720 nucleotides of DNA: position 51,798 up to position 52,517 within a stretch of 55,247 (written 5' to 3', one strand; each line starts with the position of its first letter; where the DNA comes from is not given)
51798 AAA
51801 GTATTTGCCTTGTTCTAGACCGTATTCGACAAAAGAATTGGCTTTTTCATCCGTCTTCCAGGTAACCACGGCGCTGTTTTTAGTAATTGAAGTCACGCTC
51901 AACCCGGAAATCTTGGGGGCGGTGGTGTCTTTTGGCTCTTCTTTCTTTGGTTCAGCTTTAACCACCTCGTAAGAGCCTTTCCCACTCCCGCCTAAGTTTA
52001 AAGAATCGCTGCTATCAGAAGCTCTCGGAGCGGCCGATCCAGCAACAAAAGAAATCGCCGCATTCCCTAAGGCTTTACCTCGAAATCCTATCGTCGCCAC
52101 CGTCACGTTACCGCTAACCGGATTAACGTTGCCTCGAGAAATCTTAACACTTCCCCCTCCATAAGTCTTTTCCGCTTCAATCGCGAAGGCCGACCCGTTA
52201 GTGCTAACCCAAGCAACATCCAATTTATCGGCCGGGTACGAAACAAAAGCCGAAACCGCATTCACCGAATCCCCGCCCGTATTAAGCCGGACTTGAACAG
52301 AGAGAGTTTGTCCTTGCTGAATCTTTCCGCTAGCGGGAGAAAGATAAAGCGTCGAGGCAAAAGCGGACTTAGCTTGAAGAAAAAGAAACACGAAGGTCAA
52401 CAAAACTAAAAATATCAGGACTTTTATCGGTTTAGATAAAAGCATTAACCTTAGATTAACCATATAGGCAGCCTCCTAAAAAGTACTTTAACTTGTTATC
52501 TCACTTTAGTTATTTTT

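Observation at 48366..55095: Four-gene cohesin/dockerin cluster: a cellulosome-like modular surface assembly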

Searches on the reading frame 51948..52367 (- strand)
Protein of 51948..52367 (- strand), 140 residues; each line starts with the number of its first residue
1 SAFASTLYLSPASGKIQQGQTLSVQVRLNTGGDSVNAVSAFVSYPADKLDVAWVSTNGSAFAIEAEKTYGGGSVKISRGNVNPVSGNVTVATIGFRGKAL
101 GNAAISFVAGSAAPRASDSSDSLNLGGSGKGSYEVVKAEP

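Call 35: predict_structure(alignment_id=A2)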
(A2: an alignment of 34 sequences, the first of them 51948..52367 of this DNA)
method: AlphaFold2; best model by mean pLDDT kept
length: 140 residues; sequences in the alignment: 34
mean_pLDDT: 94.6   pTM: 0.88
mean pLDDT of the five models: 94.6, 94.0, 93.5, 89.8, 87.1
residues with pLDDT >= 90: 127; 70-90: 11; 50-70: 2; < 50: 0
segments of 3 or more residues with pLDDT < 50: none
pLDDT, mean of each block of 10 residues (from residue 1): 86 97 98 94 98 94 93 96 95 98 96 94 94 93
secondary structure, 60 per line:
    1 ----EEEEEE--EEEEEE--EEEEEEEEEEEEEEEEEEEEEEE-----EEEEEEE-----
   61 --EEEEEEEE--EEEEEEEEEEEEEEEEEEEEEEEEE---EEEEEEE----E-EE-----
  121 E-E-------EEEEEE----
elements in order: E5-10 E13-18 E21-43 E49-55 E63-70 E73-97 E101-107 E131-136

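Call 37: fold_search(model_id=the predicted structure, library=pdb)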
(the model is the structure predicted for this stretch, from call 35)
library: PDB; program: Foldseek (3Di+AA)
matches with E <= 10: 1994; with E <= 0.001: 46
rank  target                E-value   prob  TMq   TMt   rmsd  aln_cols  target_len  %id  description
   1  6kgf_C                2.7e-09  1.00  0.78  0.75   2.3       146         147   18  Crystal structure of CaDoc0917(R16D)-CaCohA2 complex at pH 8.2 (released 2020-07-08)
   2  2xdh                  6.0e-09  1.00  0.73  0.74   2.9       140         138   20  Non-cellulosomal cohesin from the hyperthermophilic archaeon Archaeoglobus fulgidus (released 2010-05-26)
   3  6kgc_A                6.3e-09  1.00  0.77  0.75   2.8       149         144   19  Crystal structure of CaDoc0917(R49D)-CaCohA2 complex at pH 5.4 (released 2020-07-08)
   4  6kgd_A                8.4e-09  1.00  0.76  0.73   3.0       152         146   18  Crystal structure of CaDoc0917(R49D)-CaCohA2 complex at pH 8.0 (released 2020-07-08)
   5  6kge_A                9.3e-09  1.00  0.77  0.76   2.5       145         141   19  Crystal structure of CaDoc0917(R16D)-CaCohA2 complex at pH 5.5 (released 2020-07-08)
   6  6kgf_A                1.7e-08  1.00  0.76  0.75   2.6       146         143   18  Crystal structure of CaDoc0917(R16D)-CaCohA2 complex at pH 8.2 (released 2020-07-08)
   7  1g1k_A                3.8e-08  1.00  0.75  0.73   3.2       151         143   14  COHESIN MODULE FROM THE CELLULOSOME OF CLOSTRIDIUM CELLULOLYTICUM (released 2000-11-22)
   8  4ums                  8.8e-08  1.00  0.77  0.71   2.9       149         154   13  The crystal structure of the seventh ScaB type I cohesin from Pseudobacteroides cellulosolvens (released 2015-05-06)
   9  6kg8_MODEL_1_A        2.3e-07  1.00  0.71  0.65   3.5       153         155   19  Solution structure of CaCohA2 from Clostridium acetobutylicum (released 2020-07-08)
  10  2jh2_A                4.5e-07  1.00  0.65  0.67   3.6       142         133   15  X-ray crystal structure of a cohesin-like module from Clostridium perfringens (released 2007-11-06)
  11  5n5p_A                1.3e-06  1.00  0.69  0.69   3.6       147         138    8  Crystal structure of Ruminococcus flavefaciens' type III complex containing the fifth cohesin from scaffoldin B and th (released 2018-02-28)
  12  2vo8                  1.5e-06  1.00  0.73  0.75   3.2       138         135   10  Cohesin module from Clostridium perfringens ATCC13124 family 33 glycoside hydrolase. (released 2008-09-02)
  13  5aoz                  2.7e-06  1.00  0.70  0.69   3.5       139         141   12  High resolution SeMet structure of the third cohesin from Ruminococcus flavefaciens scaffoldin protein, ScaB (released 2016-09-28)
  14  5n5p_C                3.6e-06  1.00  0.69  0.71   3.2       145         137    8  Crystal structure of Ruminococcus flavefaciens' type III complex containing the fifth cohesin from scaffoldin B and th (released 2018-02-28)
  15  5m2o_A                4.0e-06  1.00  0.72  0.73   3.2       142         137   13  R. flavefaciens' third ScaB cohesin in complex with a group 1 dockerin (released 2017-07-05)
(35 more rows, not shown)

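Call 38: find_related_loci(query=A2, collection=genome_contigs, flank=10000)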
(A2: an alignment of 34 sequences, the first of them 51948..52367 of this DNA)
Query A2 (140 aa) in genome_contigs; peptide patterns used: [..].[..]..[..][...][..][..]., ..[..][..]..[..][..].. (x = any residue, [..] = any of these).
212 stretches matched a pattern; 12 encode a relative of the query (tblastn E <= 1e-3); 12 distinct loci.
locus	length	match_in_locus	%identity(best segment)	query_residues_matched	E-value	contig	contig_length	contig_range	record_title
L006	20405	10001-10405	70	1-136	2e-58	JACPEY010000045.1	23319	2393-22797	MAG: Candidatus Daviesbacteria bacterium isolate NC_groundwater_347_Ag_B-0.1um_39_21 GD18-4_B1_scaffold_684612, whole ge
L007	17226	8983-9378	71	4-136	5e-58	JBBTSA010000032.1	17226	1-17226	MAG: Patescibacteria group bacterium isolate H51-bin048_1 H51_bin048_1_000000000032, whole genome shotgun sequence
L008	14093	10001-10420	67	1-140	5e-58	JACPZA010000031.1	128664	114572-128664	MAG: Candidatus Daviesbacteria bacterium isolate NC_groundwater_877_Pr1_S2p5_34_16 Montesol18_S2p5_coassembly_scaffold_8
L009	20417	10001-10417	75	2-140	3e-57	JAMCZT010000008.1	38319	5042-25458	MAG: Patescibacteria group bacterium isolate FK_Sedi_B_Bin.292 NODE_3005_length_38319_cov_30.6918, whole genome shotgun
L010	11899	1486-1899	65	1-138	2e-50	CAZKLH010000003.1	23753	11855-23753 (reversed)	MAG TPA_asm: uncultured Gammaproteobacteria bacterium isolate SRP200132_co1_753 genome assembly, contig: NODE_3693_lengt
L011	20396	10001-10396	62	3-135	1e-46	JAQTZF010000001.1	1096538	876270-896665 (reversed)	MAG: Candidatus Daviesbacteria bacterium isolate STC_54 NODE_2_length_1096538_cov_10.617223_Sandtown_C, whole genome sho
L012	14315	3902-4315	63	3-140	9e-45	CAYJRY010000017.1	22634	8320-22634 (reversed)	MAG TPA_asm: uncultured Gammaproteobacteria bacterium isolate ERP125453_co1_466 genome assembly, contig: NODE_2130_lengt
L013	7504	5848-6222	52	3-128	2e-39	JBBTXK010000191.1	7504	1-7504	MAG: Patescibacteria group bacterium isolate H51-bin196_1 H51_bin196_1_000000000191, whole genome shotgun sequence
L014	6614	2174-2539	59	1-123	5e-39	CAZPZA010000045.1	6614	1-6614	MAG TPA_asm: uncultured Gammaproteobacteria bacterium isolate binchicken_co21_463 genome assembly, contig: NODE_13061_le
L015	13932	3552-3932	55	4-135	8e-37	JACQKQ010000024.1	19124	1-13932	MAG: Candidatus Levyibacteriota bacterium isolate NC_groundwater_1181_Ag_S-0.1um_42_368 S_p1_S3_coassembly_k141_924343,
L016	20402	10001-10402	47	1-135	2e-36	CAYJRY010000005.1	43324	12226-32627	MAG TPA_asm: uncultured Gammaproteobacteria bacterium isolate ERP125453_co1_466 genome assembly, contig: NODE_648_length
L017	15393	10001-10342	54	1-115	2e-31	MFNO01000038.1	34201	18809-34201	MAG: Candidatus Levybacteria bacterium RIFCSPHIGHO2_01_FULL_38_26 rifcsphigho2_01_scaffold_9309, whole genome shotgun se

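Call 41: search_protein_families(library=pfam, proteins=[L009:8044-9900:+, L009:11207-12232:+, L009:12237-15248:+, L009:16820-19597:+, L010:196-1386:+, L012:33-3797:+, L012:5087-11332:+, L014:705-2060:+], max_evalue=0.001)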
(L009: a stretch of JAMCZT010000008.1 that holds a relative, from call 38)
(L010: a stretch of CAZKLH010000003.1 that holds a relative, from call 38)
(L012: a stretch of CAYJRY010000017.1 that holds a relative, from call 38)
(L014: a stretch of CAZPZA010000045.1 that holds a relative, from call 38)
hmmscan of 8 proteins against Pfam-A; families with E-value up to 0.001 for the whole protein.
L009:8044-9900:+ (618 aa): 5 families
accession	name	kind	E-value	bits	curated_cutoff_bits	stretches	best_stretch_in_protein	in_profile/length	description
PF01833.30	TIG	-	8e-18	64.7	20.9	2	355-432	1-81/84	IPT/TIG domain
PF16656.11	Pur_ac_phosph_N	-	3.1e-09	37.7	30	1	451-517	6-83/93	Purple acid Phosphatase, N-terminal domain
PF00404.24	Dockerin_1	-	1e-08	35.7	22.9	1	567-613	2-53/57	Dockerin type I domain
PF00041.27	fn3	-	2.2e-06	28.2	25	1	447-520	2-74/84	Fibronectin type III domain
PF00963.24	Cohesin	-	0.00014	22.5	24.1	1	90-219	11-121/139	Cohesin domain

L009:11207-12232:+ (341 aa): 0 families

L009:12237-15248:+ (1003 aa): 3 families
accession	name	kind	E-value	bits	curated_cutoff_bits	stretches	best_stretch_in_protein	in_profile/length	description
PF13360.13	PQQ_2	-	3e-26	92.9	27.6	2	114-282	15-176/233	Outer membrane protein assembly factor BamB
PF13570.13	Beta-prop_ACSF4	-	9.4e-18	65.1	133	1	87-268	62-219/329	Beta-alanine-activating enzyme, beta-propeller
PF00404.24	Dockerin_1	-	7.9e-06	26.4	22.9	1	951-995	2-52/57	Dockerin type I domain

L009:16820-19597:+ (925 aa): 0 families

L010:196-1386:+ (396 aa): 2 families
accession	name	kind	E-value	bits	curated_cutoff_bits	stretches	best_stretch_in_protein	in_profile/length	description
PF00404.24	Dockerin_1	-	1e-07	32.4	22.9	0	374-395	2-23/57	Dockerin type I domain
PF16656.11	Pur_ac_phosph_N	-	4.8e-06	27.5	30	1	69-150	10-93/93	Purple acid Phosphatase, N-terminal domain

L012:33-3797:+ (1254 aa): 3 families
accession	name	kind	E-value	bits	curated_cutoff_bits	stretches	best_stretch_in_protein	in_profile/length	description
PF13385.13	Laminin_G_3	-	4.9e-15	56.4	27.6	1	501-650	2-150/151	Concanavalin A-like lectin/glucanases superfamily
PF16656.11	Pur_ac_phosph_N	-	9.1e-09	36.2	30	1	899-985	7-93/93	Purple acid Phosphatase, N-terminal domain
PF00404.24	Dockerin_1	-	1.2e-05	25.9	22.9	1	1206-1250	2-54/57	Dockerin type I domain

L012:5087-11332:+ (2081 aa): 3 families
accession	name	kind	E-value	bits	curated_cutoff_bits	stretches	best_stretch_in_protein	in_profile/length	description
PF00404.24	Dockerin_1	-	3.1e-08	34.1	22.9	1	2033-2077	2-54/57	Dockerin type I domain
PF13688.12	Reprolysin_5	-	3.9e-06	27.7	27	1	383-488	85-184/196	Metallo-peptidase family M12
PF07705.17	CARDB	-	4.8e-06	27.2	22.7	1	864-901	66-101/101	CARDB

L014:705-2060:+ (451 aa): 2 families
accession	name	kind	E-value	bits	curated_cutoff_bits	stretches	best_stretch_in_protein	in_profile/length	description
PF00404.24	Dockerin_1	-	4.6e-07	30.4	22.9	0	396-420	29-53/57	Dockerin type I domain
PF16656.11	Pur_ac_phosph_N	-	2.2e-05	25.4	30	1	114-175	11-83/93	Purple acid Phosphatase, N-terminal domain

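Call 52: search_protein_representatives(alignment_id=A2)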
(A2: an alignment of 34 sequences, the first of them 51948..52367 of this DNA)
Query: 34 sequences, 139 profile positions. Proteins with E-value up to 0.001 (for the whole library): 6470; up to 1e-10: 1591; up to 1e-30: 104. The best 150 are listed.
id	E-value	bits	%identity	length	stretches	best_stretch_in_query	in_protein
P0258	2.8e-71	253.8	-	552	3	4-136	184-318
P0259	2.0e-69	247.8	-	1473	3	3-136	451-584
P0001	1.7e-64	231.9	-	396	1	2-138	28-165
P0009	1.3e-62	225.8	-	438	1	2-138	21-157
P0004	3.7e-62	224.3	-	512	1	2-138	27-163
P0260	1.3e-61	222.6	-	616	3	5-136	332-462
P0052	2.8e-61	221.4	-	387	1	2-138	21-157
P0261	2.2e-60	218.5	-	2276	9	6-132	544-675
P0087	2.6e-60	218.3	-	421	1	2-137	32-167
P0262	7.3e-60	216.8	-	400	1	2-137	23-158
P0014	6.7e-59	213.7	-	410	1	2-137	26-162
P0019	1.1e-58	213.1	-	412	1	2-138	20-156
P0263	4.6e-56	204.5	-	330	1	2-138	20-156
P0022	1.2e-55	203.2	-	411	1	2-138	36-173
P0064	3.0e-55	201.9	-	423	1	3-137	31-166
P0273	9.2e-46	171.2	-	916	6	6-136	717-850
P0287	8.3e-43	161.6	-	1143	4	3-137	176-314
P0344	5.0e-31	123.4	-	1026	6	3-117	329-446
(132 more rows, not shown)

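Call 53: search_protein_families(library=pfam, proteins=[P0258, P0259, P0261, P0273, P0344, P0287, P0260], max_evalue=0.001)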
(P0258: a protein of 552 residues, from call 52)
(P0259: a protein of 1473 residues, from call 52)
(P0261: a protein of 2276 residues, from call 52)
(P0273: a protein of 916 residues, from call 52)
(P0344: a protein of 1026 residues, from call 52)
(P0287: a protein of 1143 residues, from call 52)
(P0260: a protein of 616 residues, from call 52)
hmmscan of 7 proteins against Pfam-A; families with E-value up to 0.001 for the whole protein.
P0258 (552 aa): 3 families
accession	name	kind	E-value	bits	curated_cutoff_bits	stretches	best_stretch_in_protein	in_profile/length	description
PF00963.24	Cohesin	-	9.8e-22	78.1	24.1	3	41-154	5-128/139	Cohesin domain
PF00404.24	Dockerin_1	-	6.5e-07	29.9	22.9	1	502-546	1-52/57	Dockerin type I domain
PF05887.16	Trypan_PARP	-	0.00036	21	100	0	269-347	18-99/134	Procyclic acidic repetitive protein (PARP)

P0259 (1473 aa): 8 families
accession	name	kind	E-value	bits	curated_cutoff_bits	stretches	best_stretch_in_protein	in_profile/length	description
PF16656.11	Pur_ac_phosph_N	-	1.2e-38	132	30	5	266-350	4-93/93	Purple acid Phosphatase, N-terminal domain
PF00041.27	fn3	-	7.5e-29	100.2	25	3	927-1008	2-80/84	Fibronectin type III domain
PF17957.7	Big_7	-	2.2e-25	89.5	24.1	2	1025-1092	1-70/70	Bacterial Ig domain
PF16655.11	PhoD_N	-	1.5e-15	58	30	0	299-350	45-90/90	PhoD-like phosphatase, N-terminal domain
PF25059.1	FN3_DSCAM-DSCAML_C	-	1.4e-11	45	39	0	640-689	43-89/89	DSCAM/DSCAML C-terminal Fn3-like domain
PF25788.1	Ig_Rha78A_N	-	8.2e-11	42.5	27.4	0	743-776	68-101/105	Rha78A-like, N-terminal immunoglobulin domain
PF25077.1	DUF7800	-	1.8e-05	25.2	27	0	698-760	12-73/89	Domain of unknown function (DUF7800)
PF13860.13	FlgD_ig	-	0.00011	22.5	27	1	1409-1462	23-78/79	FlgD Ig-like domain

P0261 (2276 aa): 5 families
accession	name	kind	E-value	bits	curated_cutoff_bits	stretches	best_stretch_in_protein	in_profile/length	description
PF00963.24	Cohesin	-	1.4e-82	275.2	24.1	9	549-675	5-137/139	Cohesin domain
PF17957.7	Big_7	-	2.4e-36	124.7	24.1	2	697-765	1-70/70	Bacterial Ig domain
PF00041.27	fn3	-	4.3e-22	78.6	25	3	1668-1749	2-82/84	Fibronectin type III domain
PF00404.24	Dockerin_1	-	4.2e-07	30.5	22.9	1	2224-2271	1-53/57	Dockerin type I domain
PF25788.1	Ig_Rha78A_N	-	7e-06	26.7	27.4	0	834-876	58-100/105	Rha78A-like, N-terminal immunoglobulin domain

P0273 (916 aa): 1 family
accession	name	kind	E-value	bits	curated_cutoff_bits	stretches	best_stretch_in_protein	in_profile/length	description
PF00963.24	Cohesin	-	1.3e-32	113.3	24.1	2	31-125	9-114/139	Cohesin domain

P0344 (1026 aa): 1 family
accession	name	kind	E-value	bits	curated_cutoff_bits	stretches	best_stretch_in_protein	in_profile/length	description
PF00963.24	Cohesin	-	4.1e-31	108.5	24.1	2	204-296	11-114/139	Cohesin domain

P0287 (1143 aa): 8 families
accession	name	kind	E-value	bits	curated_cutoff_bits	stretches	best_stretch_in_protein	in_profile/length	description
PF00963.24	Cohesin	-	5.1e-34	117.9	24.1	4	184-305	5-132/139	Cohesin domain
PF00041.27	fn3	-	6.5e-30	103.6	25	4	998-1073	2-78/84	Fibronectin type III domain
PF18370.7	RGI_lyase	-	5.8e-17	62.3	27.8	0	1005-1058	11-68/86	Rhamnogalacturonan I lyases beta-sheet domain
PF25523.1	Ig_RIMBP2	-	5.3e-09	36.4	27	0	1004-1077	11-97/105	RIMBP2-like, immunoglobulin-like domain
PF06486.16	DUF1093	-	1.6e-07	32.3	26.3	0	768-786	23-45/81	Protein of unknown function (DUF1093)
PF00404.24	Dockerin_1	-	4.3e-07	30.5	22.9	1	1088-1135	1-52/57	Dockerin type I domain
PF25788.1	Ig_Rha78A_N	-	2.6e-06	28.1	27.4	0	624-698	17-101/105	Rha78A-like, N-terminal immunoglobulin domain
PF21470.2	BppU-like_C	-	0.00016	22.1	27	0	842-871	28-57/59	Minor structural protein 5-like, C-terminal domain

P0260 (616 aa): 1 family
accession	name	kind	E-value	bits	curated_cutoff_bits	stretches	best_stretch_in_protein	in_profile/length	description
PF00963.24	Cohesin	-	4.4e-20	72.7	24.1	3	53-167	9-135/139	Cohesin domain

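Call 55: list_cluster_members(proteins=[P0258, P0261, P0287, P0273, P0259, P0260, P0125, P0140])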
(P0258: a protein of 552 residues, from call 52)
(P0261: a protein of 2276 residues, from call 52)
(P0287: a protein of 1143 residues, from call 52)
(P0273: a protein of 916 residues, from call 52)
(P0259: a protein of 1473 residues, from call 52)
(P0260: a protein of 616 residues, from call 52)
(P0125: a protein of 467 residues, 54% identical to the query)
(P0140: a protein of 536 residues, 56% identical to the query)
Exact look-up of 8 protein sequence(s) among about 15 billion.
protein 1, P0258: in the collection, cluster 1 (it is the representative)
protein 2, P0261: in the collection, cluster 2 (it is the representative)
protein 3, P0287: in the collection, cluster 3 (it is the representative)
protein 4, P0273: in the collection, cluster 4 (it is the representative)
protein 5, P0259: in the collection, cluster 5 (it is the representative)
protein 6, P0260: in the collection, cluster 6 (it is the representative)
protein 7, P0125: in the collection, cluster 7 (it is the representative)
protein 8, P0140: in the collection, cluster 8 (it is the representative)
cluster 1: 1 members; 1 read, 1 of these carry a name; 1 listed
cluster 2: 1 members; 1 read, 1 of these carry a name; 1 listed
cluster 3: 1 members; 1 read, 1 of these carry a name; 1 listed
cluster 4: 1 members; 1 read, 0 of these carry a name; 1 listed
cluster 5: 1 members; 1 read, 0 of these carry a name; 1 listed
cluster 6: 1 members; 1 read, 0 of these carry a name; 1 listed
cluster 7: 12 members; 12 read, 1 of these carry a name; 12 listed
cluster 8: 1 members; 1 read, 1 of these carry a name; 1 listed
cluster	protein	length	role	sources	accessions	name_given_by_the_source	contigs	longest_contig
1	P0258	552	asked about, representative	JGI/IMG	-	hypothetical protein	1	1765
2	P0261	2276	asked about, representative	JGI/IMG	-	hypothetical protein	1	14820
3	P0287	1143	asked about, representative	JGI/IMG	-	chitodextrinase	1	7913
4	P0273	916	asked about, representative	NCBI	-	-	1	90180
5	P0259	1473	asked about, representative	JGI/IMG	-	-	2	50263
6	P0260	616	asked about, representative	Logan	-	-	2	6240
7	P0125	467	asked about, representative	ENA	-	-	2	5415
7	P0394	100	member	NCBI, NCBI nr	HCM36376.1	MAG TPA: hypothetical protein DIS53_00345 [Candidatus Wildermuthbacteria bacterium] | hypothetical protein [Candidatus Wildermuthbacteria bacterium]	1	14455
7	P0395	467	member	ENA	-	-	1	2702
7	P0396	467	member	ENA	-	-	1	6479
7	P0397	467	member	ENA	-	-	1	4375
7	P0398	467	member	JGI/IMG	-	-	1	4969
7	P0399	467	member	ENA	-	-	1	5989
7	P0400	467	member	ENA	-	-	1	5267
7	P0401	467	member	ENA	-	-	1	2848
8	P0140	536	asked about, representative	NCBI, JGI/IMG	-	hypothetical protein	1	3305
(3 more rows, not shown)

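Call 61: find_related_loci(query=A2, collection=metagenome_contigs, flank=8000)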
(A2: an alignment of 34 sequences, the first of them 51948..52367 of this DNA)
Query A2 (140 aa) in metagenome_contigs; peptide patterns used: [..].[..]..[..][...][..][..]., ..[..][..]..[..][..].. (x = any residue, [..] = any of these).
281 stretches matched a pattern; 28 encode a relative of the query (tblastn E <= 1e-3); 28 distinct loci.
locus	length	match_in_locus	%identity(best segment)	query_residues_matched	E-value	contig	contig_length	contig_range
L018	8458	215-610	71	4-136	5e-58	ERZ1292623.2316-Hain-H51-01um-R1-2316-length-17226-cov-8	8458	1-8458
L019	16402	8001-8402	69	1-135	3e-55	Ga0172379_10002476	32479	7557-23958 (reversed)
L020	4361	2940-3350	70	1-138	4e-54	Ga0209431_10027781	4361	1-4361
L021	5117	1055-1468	65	2-140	2e-53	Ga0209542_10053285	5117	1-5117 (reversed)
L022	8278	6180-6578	64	2-135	9e-53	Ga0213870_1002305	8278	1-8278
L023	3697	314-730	64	4-140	1e-51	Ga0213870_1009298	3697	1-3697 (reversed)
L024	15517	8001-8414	62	2-140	1e-50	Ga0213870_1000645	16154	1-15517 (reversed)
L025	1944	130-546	60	2-140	6e-51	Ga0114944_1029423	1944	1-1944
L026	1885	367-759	64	2-133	1e-50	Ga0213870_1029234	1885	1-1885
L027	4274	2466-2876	66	3-140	4e-49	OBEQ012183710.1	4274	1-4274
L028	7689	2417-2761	71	1-116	1e-48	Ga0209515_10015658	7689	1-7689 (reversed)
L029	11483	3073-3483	63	1-138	2e-48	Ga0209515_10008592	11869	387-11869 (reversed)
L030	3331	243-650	64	3-140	2e-46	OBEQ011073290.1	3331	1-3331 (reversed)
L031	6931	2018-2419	54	2-135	4e-43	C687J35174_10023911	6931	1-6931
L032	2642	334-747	60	2-140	2e-42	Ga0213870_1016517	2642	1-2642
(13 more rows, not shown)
